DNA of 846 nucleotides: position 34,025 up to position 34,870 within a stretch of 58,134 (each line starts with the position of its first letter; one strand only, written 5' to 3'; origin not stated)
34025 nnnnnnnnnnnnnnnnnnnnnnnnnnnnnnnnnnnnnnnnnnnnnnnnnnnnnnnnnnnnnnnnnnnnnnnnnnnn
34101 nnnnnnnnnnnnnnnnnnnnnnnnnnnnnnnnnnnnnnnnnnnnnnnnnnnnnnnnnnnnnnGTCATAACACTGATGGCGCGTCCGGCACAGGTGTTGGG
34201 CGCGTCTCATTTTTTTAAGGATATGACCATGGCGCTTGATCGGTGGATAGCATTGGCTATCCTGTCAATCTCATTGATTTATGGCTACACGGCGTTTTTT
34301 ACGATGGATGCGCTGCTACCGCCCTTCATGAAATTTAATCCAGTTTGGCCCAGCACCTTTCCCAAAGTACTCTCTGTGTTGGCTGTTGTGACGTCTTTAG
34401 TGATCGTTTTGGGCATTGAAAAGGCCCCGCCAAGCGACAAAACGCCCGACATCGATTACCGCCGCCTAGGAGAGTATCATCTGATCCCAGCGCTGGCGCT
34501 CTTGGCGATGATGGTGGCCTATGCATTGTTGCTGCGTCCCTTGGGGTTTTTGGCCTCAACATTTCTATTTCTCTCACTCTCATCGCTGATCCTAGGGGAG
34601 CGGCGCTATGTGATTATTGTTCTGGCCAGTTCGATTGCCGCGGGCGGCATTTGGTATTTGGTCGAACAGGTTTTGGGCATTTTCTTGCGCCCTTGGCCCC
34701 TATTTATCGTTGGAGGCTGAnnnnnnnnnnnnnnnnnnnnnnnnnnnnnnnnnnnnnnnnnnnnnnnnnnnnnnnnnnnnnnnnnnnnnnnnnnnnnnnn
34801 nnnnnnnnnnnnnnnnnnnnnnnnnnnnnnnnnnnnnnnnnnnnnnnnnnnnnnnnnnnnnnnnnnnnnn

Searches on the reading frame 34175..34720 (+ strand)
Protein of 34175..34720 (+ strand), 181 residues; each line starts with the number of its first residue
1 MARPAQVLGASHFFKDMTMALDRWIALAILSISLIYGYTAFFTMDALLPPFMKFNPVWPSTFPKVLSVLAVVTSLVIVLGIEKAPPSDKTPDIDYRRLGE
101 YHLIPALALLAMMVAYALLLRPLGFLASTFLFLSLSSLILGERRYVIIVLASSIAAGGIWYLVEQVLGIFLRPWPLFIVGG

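Call 77: search_protein_families(library=pfam, proteins=[window:34175-34720:+], max_evalue=0.00001)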
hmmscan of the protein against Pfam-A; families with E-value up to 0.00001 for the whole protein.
window:34175-34720:+ (181 aa): 1 family
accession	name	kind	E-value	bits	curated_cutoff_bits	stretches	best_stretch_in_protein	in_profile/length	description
PF07331.16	TctB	-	3.8e-19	69.6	29.1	1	24-171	2-136/137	Tripartite tricarboxylate transporter TctB family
